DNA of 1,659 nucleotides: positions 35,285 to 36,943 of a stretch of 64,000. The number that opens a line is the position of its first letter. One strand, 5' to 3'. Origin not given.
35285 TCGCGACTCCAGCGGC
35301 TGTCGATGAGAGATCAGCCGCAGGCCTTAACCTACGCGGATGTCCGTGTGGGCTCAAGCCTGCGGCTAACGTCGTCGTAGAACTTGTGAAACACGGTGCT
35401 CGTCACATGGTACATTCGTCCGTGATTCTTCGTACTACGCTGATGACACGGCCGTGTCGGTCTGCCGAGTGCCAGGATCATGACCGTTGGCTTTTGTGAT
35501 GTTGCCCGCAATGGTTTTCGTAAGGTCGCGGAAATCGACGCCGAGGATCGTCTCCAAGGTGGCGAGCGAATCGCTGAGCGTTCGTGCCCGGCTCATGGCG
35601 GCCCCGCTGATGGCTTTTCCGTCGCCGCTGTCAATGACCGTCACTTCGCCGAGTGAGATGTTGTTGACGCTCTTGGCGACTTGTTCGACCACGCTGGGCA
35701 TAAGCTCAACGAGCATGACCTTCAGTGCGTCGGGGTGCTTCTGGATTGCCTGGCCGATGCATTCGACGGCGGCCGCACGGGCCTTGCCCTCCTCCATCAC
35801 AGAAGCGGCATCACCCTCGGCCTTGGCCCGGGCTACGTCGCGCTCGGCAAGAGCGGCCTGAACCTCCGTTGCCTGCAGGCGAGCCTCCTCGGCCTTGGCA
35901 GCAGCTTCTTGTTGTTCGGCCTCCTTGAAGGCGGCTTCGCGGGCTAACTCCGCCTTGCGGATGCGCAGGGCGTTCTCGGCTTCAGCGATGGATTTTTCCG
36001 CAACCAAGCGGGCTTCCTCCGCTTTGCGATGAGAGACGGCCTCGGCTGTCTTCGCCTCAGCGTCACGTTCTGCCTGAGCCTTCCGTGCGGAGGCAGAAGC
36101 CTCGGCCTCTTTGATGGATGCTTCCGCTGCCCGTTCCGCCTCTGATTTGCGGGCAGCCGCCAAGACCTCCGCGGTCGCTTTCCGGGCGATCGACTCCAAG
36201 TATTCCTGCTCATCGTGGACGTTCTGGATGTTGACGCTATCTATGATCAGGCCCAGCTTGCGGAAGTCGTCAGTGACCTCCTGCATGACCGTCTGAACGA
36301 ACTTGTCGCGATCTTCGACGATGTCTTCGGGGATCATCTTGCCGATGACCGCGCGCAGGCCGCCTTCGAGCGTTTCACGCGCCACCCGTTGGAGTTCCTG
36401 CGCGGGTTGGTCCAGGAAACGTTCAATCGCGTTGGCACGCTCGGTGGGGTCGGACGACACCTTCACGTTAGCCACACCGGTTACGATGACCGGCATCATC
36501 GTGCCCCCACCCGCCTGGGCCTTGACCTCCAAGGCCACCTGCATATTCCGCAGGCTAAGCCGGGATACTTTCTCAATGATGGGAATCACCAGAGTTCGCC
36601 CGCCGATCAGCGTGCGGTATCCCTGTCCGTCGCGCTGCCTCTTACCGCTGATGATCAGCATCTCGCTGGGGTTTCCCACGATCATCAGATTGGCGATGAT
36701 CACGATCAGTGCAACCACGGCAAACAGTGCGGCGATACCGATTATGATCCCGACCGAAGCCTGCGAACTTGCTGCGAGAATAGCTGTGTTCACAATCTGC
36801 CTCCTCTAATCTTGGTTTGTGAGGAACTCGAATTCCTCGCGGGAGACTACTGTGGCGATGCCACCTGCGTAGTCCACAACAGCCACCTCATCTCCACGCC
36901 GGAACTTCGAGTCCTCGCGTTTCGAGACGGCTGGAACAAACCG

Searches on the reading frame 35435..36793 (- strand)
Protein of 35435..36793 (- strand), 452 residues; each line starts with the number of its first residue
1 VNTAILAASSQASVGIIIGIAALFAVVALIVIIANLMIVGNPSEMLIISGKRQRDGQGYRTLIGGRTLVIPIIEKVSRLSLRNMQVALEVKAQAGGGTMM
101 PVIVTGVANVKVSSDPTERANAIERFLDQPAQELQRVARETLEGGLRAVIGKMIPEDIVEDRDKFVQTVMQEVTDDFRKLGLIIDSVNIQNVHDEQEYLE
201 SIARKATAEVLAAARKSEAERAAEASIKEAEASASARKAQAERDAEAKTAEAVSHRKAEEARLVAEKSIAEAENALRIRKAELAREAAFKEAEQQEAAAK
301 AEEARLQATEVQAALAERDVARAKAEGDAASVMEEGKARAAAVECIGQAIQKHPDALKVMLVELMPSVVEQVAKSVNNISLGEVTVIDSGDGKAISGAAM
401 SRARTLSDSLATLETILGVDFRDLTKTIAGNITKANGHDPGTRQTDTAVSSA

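Call 16: search_protein_families(library=pfam, proteins=[window:35435-36793:-], max_evalue=0.00001)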
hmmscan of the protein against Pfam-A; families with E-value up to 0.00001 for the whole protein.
window:35435-36793:- (452 aa): 1 family
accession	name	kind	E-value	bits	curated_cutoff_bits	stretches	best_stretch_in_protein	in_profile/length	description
PF01145.31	Band_7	-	6.2e-20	72.4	23.6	1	41-221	4-174/176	SPFH domain / Band 7 family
